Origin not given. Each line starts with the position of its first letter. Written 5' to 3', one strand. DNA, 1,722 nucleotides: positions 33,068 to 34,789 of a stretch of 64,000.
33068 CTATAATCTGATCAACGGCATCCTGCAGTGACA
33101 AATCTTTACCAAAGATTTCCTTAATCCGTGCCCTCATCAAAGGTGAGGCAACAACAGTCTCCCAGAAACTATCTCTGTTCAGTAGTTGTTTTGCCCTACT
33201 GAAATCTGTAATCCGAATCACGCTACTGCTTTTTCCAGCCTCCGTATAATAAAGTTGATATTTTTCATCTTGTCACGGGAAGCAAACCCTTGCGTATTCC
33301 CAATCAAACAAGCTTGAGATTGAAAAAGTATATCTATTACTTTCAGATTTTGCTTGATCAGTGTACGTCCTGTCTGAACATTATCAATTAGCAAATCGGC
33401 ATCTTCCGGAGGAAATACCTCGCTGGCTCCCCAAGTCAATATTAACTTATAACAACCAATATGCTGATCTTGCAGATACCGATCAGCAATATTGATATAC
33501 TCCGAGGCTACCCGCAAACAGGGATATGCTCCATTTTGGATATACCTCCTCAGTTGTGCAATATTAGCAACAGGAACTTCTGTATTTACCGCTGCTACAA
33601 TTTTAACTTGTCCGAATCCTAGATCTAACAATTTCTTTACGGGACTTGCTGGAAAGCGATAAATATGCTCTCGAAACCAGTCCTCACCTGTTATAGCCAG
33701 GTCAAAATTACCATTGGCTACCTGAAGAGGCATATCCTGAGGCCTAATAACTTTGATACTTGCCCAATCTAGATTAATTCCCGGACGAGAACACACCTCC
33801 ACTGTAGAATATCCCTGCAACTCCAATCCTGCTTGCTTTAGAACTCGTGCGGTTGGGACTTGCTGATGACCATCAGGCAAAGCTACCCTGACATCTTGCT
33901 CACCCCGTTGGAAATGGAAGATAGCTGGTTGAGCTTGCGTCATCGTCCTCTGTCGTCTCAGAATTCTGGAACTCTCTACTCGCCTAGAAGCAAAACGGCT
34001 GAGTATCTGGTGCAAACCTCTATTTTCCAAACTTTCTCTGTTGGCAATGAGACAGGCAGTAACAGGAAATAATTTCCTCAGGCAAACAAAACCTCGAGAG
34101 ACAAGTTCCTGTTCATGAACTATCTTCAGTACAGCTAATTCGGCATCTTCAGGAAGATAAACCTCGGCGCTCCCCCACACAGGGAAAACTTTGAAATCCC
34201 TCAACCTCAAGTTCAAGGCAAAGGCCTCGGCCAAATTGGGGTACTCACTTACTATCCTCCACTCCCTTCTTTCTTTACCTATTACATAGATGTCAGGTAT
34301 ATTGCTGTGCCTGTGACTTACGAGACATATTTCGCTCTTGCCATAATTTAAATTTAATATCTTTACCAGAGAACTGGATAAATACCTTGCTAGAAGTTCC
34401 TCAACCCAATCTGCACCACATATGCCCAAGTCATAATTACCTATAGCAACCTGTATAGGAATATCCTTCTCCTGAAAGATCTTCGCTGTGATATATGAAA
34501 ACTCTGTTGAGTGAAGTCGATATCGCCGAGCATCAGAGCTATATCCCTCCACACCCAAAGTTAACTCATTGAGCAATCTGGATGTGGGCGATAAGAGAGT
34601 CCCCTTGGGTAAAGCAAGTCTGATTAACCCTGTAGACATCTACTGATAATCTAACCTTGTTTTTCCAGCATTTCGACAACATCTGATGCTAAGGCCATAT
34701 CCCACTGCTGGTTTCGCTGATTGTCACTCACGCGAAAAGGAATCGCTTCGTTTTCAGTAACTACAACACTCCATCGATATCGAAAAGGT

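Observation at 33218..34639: HisG is a covalent tandem of two short-form modules, with a degenerate PRPP loop in the N-terminal copy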

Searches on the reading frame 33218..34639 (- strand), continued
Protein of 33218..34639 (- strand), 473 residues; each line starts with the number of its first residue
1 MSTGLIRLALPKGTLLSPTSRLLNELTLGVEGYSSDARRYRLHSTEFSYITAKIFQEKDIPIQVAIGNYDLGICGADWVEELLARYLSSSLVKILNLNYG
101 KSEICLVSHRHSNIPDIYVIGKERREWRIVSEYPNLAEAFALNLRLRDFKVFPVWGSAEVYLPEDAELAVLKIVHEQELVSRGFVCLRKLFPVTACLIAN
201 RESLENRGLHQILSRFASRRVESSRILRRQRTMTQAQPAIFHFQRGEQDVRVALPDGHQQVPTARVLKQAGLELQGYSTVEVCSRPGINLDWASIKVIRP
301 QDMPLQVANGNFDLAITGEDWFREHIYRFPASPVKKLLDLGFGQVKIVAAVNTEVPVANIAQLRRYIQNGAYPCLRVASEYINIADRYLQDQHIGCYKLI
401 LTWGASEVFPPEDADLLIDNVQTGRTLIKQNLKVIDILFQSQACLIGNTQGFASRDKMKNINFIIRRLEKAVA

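Call 57: find_homologous_proteins(query=A2, max_evalue=1e-20)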
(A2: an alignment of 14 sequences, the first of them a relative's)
Query A2 (14 sequences) (229 aa, profile of the alignment): 263 proteins with E <= 1e-20 among 8000 candidates; the best 120 are listed.
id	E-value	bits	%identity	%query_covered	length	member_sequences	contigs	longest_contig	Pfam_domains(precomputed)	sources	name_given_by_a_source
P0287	3.9e-118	411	44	87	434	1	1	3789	PF01634.24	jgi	jgi:ATP phosphoribosyltransferase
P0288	1.1e-115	403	52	70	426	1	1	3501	PF01634.24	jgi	jgi:ATP phosphoribosyltransferase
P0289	2.4e-115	402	49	76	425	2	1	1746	PF01634.24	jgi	-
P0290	1.6e-114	399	43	77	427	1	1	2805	PF01634.24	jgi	-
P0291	1.7e-114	399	46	74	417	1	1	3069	PF01634.24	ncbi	-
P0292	2.3e-113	395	50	72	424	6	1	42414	PF01634.24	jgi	jgi:ATP phosphoribosyltransferase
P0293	7.3e-113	393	47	79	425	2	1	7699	PF01634.24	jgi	jgi:ATP phosphoribosyltransferase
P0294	1.3e-112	393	46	98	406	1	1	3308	PF01634.24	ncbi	ncbi:ATP phosphoribosyltransferase, partial [Chloroflexota bacterium]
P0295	2.3e-112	392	47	74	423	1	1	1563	PF01634.24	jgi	-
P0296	3.8e-112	391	45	75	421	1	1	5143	PF01634.24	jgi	jgi:ATP phosphoribosyltransferase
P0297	5.1e-112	391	46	78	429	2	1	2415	PF01634.24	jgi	-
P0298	6.7e-112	390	44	77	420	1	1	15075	PF01634.24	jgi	-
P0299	1.1e-111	390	43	78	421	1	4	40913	PF01634.24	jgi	jgi:ATP phosphoribosyltransferase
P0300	1.7e-111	389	47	77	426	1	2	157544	PF01634.24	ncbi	-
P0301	2.0e-111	389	45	73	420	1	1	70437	PF01634.24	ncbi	-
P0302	3.2e-111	388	45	73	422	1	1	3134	PF01634.24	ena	-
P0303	3.7e-111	388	43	80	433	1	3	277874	PF01634.24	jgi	jgi:ATP phosphoribosyltransferase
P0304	6.1e-111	387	45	78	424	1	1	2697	PF01634.24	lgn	-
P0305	7.8e-111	387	48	73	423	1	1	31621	PF01634.24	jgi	-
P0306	8.4e-111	387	48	73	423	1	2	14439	PF01634.24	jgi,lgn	-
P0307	9.9e-111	386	48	72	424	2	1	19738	PF01634.24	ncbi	-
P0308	3.7e-110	385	47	76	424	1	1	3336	PF01634.24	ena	-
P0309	4.7e-110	384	43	88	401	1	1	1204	PF01634.24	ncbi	ncbi:unnamed protein product, partial [marine sediment metagenome]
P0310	5.8e-110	384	45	76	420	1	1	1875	PF01634.24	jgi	jgi:ATP phosphoribosyltransferase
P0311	6.3e-110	384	48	72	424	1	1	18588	PF01634.24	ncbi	-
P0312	7.3e-110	384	48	74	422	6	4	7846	PF01634.24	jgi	jgi:ATP phosphoribosyltransferase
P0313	1.0e-109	383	44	78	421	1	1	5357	PF01634.24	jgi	jgi:ATP phosphoribosyltransferase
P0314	1.7e-109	382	44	76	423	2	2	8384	PF01634.24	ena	-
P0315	2.4e-109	382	43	73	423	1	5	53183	PF01634.24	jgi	-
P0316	3.2e-109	381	50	96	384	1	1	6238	PF01634.24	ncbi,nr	ncbi:MAG: ATP phosphoribosyltransferase, partial [Dehalococcoidia bacterium]|nr:ATP phosphoribosyltr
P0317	4.7e-109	381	46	73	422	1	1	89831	PF01634.24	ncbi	-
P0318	5.3e-109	381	41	76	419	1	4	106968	PF01634.24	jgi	jgi:ATP phosphoribosyltransferase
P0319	5.8e-109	381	43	76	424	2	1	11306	PF01634.24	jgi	jgi:ATP phosphoribosyltransferase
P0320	2.1e-108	379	44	77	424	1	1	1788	PF01634.24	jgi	-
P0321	3.4e-108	378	47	72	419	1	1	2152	PF01634.24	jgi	jgi:ATP phosphoribosyltransferase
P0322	1.3e-107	376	46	76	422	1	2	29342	PF01634.24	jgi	-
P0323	2.1e-107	376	46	74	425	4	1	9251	PF01634.24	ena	-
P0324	2.4e-107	375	45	76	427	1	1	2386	PF01634.24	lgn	-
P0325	3.1e-107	375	45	77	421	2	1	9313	PF01634.24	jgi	jgi:ATP phosphoribosyltransferase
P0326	4.0e-107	375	45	76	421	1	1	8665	PF01634.24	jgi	jgi:ATP phosphoribosyltransferase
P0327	9.7e-107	373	45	74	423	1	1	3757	PF01634.24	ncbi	-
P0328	2.2e-106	372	44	76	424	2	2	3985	PF01634.24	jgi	jgi:ATP phosphoribosyltransferase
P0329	1.3e-105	370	48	74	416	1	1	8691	PF01634.24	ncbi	ncbi:MAG: ATP phosphoribosyltransferase, partial [Chloroflexota bacterium]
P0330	2.9e-105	369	50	72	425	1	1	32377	PF01634.24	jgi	jgi:ATP phosphoribosyltransferase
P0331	4.8e-105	368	40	77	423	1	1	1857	PF01634.24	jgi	jgi:ATP phosphoribosyltransferase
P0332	1.3e-104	366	43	95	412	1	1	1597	PF01634.24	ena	-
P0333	5.7e-104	364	46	69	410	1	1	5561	PF01634.24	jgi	jgi:ATP phosphoribosyltransferase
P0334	5.8e-104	364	46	77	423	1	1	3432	PF01634.24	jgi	jgi:ATP phosphoribosyltransferase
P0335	1.0e-103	364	46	92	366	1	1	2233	PF01634.24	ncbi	ncbi:MAG TPA: ATP phosphoribosyltransferase, partial [Dehalococcoidales bacterium]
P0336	1.1e-103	363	42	70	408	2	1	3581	PF01634.24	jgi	jgi:ATP phosphoribosyltransferase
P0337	3.3e-103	362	46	92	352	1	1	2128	PF01634.24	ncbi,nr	ncbi:MAG: ATP phosphoribosyltransferase, partial [Dehalococcoidales bacterium]|nr:ATP phosphoribosyl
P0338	4.4e-103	361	44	66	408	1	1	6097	PF01634.24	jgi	jgi:ATP phosphoribosyltransferase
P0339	2.3e-102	359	52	66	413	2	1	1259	PF01634.24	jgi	jgi:ATP phosphoribosyltransferase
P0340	4.0e-102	358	45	95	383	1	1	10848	PF01634.24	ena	-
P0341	5.7e-102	358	45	92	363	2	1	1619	PF01634.24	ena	-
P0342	7.4e-102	357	39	71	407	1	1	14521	PF01634.24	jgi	-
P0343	7.5e-102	357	43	76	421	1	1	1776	PF01634.24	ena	-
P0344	9.0e-102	357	42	69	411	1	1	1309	PF01634.24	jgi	-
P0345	1.1e-101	357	42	95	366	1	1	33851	PF01634.24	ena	-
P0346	2.3e-101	356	50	67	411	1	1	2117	PF01634.24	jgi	-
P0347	4.5e-101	355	44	98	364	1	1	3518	PF01634.24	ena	-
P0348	6.0e-101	354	51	69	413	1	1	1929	PF01634.24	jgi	jgi:ATP phosphoribosyltransferase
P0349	6.9e-101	354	48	68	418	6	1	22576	PF01634.24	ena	-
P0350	2.8e-100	352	48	66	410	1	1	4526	PF01634.24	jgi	jgi:ATP phosphoribosyltransferase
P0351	5.5e-100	351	42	72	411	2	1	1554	PF01634.24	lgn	-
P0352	6.1e-100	351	41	69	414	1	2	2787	PF01634.24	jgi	-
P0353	6.2e-100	351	43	72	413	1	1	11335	PF01634.24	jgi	jgi:ATP phosphoribosyltransferase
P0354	9.3e-100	351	43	69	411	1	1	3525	PF01634.24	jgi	jgi:ATP phosphoribosyltransferase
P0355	4.7e-99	348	40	70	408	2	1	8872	PF01634.24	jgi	jgi:ATP phosphoribosyltransferase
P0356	4.1e-98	345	45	70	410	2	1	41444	PF01634.24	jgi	-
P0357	4.4e-98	345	41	71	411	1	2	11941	PF01634.24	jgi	-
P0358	6.4e-98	345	45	67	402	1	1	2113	PF01634.24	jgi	jgi:ATP phosphoribosyltransferase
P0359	2.0e-96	340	49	92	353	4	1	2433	PF01634.24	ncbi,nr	ncbi:MAG: ATP phosphoribosyltransferase, partial [Dehalococcoidia bacterium]|nr:ATP phosphoribosyltr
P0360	8.9e-96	338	49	76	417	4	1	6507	PF01634.24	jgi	jgi:ATP phosphoribosyltransferase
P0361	2.4e-95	336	46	66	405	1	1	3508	PF01634.24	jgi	jgi:ATP phosphoribosyltransferase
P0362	1.3e-94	334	43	69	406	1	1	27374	PF01634.24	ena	-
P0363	3.6e-94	332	48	92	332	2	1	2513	PF01634.24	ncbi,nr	ncbi:MAG: ATP phosphoribosyltransferase, partial [Candidatus Bathyarchaeota archaeon]|nr:ATP phospho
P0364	2.8e-93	329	43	98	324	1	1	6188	PF01634.24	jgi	-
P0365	5.8e-93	328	46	93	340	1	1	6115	PF01634.24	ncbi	ncbi:MAG: ATP phosphoribosyltransferase, partial [Dehalococcoidales bacterium]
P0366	3.5e-92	326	43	93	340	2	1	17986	PF01634.24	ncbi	-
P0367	7.1e-92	325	43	96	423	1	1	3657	PF01634.24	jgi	-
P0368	9.4e-92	324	45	94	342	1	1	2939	PF01634.24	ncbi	-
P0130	2.5e-91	323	44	92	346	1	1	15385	PF01634.24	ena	-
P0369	6.0e-91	322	45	66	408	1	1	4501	PF01634.24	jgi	jgi:ATP phosphoribosyltransferase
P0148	3.8e-88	313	100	100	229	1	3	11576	PF01634.24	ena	-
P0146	1.5e-85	304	41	93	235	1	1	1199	PF01634.24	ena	-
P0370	3.9e-85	303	47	94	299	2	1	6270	PF01634.24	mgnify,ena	mgnify:CR=1 FL=1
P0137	6.3e-85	302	44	92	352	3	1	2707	PF01634.24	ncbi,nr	ncbi:MAG TPA: ATP phosphoribosyltransferase, partial [Dehalococcoidia bacterium]|nr:ATP phosphoribos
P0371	6.4e-85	302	75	96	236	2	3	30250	PF01634.24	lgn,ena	-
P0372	7.5e-84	299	45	80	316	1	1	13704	PF01634.24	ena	-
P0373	9.6e-84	298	46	97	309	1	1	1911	PF01634.24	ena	-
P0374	9.9e-83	295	37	92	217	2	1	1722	PF01634.24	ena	-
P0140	1.2e-82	295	45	92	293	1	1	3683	PF01634.24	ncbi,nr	ncbi:MAG: ATP phosphoribosyltransferase, partial [Chloroflexi bacterium]|nr:ATP phosphoribosyltransf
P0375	2.3e-82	294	48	99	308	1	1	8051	PF01634.24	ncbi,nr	ncbi:MAG: ATP phosphoribosyltransferase, partial [Chloroflexi bacterium]|nr:ATP phosphoribosyltransf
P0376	5.7e-82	292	47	94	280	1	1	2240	PF01634.24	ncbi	-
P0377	1.3e-81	291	31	96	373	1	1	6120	PF01634.24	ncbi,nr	ncbi:MAG: ATP phosphoribosyltransferase [Chloroflexi bacterium]|nr:ATP phosphoribosyltransferase [Ch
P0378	4.3e-81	290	43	95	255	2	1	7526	PF01634.24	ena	-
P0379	7.5e-81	289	46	92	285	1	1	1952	PF01634.24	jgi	jgi:ATP phosphoribosyltransferase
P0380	2.3e-80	287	49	96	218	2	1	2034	PF01634.24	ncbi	-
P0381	6.3e-80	286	50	92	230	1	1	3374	PF01634.24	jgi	-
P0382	6.7e-80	286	43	96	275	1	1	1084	PF01634.24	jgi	jgi:ATP phosphoribosyltransferase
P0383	1.6e-79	284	32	86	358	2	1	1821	PF01634.24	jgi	-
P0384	1.6e-79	284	50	92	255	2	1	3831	PF01634.24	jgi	-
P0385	1.8e-79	284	48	95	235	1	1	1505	PF01634.24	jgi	jgi:ATP phosphoribosyltransferase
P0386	1.9e-79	284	45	90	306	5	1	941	PF01634.24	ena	-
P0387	2.2e-79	284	45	95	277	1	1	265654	PF01634.24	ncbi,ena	-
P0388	3.1e-79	283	44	93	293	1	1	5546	PF01634.24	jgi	-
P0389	5.3e-79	283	46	92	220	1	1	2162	PF01634.24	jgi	-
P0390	6.0e-79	282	50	92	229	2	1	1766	PF01634.24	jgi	jgi:ATP phosphoribosyltransferase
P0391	7.6e-79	282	45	100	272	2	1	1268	PF01634.24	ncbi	ncbi:MAG: ATP phosphoribosyltransferase, partial [Chloroflexota bacterium]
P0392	9.3e-79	282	46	98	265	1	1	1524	PF01634.24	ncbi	-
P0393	1.1e-78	282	48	97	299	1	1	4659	PF01634.24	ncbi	-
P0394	1.1e-78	282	43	94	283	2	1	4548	PF01634.24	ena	-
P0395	1.2e-78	281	43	98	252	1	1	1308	PF01634.24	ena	-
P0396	1.3e-78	281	44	98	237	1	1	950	PF01634.24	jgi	-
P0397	1.4e-78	281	49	92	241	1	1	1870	PF01634.24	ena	-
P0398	1.8e-78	281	45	92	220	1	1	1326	PF01634.24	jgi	-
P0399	1.9e-78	281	45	92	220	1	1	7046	PF01634.24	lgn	-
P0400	2.2e-78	281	44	92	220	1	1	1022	PF01634.24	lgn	-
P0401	3.3e-78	280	52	94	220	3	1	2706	PF01634.24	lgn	-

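Call 65: search_protein_families(library=pfam, proteins=[L033:5998-7707:+, P0207, P0268, L041:5422-8690:+], max_evalue=0.001)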
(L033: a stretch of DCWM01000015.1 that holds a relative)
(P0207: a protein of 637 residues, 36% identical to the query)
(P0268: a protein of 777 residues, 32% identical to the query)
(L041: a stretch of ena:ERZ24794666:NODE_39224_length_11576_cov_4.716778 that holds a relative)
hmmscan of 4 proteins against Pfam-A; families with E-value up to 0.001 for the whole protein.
L033:5998-7707:+ (569 aa): 2 families
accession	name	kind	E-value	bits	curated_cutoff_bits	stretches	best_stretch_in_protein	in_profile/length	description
PF01634.23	HisG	-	9.3e-54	182.1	25.5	2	396-565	1-157/158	ATP phosphoribosyltransferase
PF01424.28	R3H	-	1.6e-16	60.5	26.8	1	246-304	2-59/60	R3H domain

P0207 (637 aa): 2 families
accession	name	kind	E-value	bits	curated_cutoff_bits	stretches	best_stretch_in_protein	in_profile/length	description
PF13393.11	tRNA-synt_His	-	7.5e-27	94.8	25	1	29-281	1-245/308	Histidyl-tRNA synthetase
PF01634.23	HisG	-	1.8e-15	57.6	25.5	1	419-544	2-127/158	ATP phosphoribosyltransferase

P0268 (777 aa): 5 families
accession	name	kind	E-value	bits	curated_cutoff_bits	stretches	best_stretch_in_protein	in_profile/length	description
PF00977.27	His_biosynth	-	2.5e-41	142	23.6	1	1-214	1-227/228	Histidine biosynthesis protein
PF01634.23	HisG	-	3.4e-27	95.8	25.5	1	524-693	1-157/158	ATP phosphoribosyltransferase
PF01502.23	PRA-CH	-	3.6e-27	94.5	27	1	247-319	2-73/74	Phosphoribosyl-AMP cyclohydrolase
PF01503.22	PRA-PH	-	3.4e-18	66.3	21.3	1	328-408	3-85/86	Phosphoribosyl-ATP pyrophosphohydrolase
PF08029.16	HisG_C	-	2e-16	60.3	23.5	1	698-773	1-72/73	HisG, C-terminal domain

L041:5422-8690:+ (1089 aa): 0 families

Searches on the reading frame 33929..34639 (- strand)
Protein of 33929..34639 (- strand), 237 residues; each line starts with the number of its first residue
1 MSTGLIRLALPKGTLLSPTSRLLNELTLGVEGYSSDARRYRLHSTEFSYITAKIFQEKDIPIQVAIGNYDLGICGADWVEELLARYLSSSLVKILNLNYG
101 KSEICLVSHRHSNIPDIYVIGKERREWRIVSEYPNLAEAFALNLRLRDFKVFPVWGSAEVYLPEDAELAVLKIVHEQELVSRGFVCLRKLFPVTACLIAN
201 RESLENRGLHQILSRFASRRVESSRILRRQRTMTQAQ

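Call 13: search_solved_structures(query=window:33929-34639:-, max_evalue=1, show_alignments=5)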
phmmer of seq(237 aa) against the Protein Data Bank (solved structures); distinct sequences matched with E-value up to 1: 9.
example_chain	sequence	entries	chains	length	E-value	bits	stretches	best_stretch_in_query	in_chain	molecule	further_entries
11te_A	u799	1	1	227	3.9e-09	39.7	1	6-211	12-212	ATP phosphoribosyltransferase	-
2vd3_A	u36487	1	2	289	3.2e-05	26.9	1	6-161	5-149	ATP PHOSPHORIBOSYLTRANSFERASE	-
5m8h_E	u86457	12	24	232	0.00031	23.6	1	6-206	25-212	ATP phosphoribosyltransferase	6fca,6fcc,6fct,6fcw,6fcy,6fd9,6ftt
23fh_A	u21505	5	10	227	0.00031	23.6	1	6-208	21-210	ATP phosphoribosyltransferase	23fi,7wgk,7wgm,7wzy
8oy0_E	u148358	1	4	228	0.00032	23.6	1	6-208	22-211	ATP phosphoribosyltransferase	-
1ve4_A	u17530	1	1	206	0.00063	22.6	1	6-206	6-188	ATP phosphoribosyltransferase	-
7z6r_C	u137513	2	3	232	0.0015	21.4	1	7-206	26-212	ATP phosphoribosyltransferase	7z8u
1z7m_E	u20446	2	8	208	0.0046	19.8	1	5-205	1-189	ATP phosphoribosyltransferase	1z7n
6czl_A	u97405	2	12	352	0.066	16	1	5-82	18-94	ATP phosphoribosyltransferase catalytic subunit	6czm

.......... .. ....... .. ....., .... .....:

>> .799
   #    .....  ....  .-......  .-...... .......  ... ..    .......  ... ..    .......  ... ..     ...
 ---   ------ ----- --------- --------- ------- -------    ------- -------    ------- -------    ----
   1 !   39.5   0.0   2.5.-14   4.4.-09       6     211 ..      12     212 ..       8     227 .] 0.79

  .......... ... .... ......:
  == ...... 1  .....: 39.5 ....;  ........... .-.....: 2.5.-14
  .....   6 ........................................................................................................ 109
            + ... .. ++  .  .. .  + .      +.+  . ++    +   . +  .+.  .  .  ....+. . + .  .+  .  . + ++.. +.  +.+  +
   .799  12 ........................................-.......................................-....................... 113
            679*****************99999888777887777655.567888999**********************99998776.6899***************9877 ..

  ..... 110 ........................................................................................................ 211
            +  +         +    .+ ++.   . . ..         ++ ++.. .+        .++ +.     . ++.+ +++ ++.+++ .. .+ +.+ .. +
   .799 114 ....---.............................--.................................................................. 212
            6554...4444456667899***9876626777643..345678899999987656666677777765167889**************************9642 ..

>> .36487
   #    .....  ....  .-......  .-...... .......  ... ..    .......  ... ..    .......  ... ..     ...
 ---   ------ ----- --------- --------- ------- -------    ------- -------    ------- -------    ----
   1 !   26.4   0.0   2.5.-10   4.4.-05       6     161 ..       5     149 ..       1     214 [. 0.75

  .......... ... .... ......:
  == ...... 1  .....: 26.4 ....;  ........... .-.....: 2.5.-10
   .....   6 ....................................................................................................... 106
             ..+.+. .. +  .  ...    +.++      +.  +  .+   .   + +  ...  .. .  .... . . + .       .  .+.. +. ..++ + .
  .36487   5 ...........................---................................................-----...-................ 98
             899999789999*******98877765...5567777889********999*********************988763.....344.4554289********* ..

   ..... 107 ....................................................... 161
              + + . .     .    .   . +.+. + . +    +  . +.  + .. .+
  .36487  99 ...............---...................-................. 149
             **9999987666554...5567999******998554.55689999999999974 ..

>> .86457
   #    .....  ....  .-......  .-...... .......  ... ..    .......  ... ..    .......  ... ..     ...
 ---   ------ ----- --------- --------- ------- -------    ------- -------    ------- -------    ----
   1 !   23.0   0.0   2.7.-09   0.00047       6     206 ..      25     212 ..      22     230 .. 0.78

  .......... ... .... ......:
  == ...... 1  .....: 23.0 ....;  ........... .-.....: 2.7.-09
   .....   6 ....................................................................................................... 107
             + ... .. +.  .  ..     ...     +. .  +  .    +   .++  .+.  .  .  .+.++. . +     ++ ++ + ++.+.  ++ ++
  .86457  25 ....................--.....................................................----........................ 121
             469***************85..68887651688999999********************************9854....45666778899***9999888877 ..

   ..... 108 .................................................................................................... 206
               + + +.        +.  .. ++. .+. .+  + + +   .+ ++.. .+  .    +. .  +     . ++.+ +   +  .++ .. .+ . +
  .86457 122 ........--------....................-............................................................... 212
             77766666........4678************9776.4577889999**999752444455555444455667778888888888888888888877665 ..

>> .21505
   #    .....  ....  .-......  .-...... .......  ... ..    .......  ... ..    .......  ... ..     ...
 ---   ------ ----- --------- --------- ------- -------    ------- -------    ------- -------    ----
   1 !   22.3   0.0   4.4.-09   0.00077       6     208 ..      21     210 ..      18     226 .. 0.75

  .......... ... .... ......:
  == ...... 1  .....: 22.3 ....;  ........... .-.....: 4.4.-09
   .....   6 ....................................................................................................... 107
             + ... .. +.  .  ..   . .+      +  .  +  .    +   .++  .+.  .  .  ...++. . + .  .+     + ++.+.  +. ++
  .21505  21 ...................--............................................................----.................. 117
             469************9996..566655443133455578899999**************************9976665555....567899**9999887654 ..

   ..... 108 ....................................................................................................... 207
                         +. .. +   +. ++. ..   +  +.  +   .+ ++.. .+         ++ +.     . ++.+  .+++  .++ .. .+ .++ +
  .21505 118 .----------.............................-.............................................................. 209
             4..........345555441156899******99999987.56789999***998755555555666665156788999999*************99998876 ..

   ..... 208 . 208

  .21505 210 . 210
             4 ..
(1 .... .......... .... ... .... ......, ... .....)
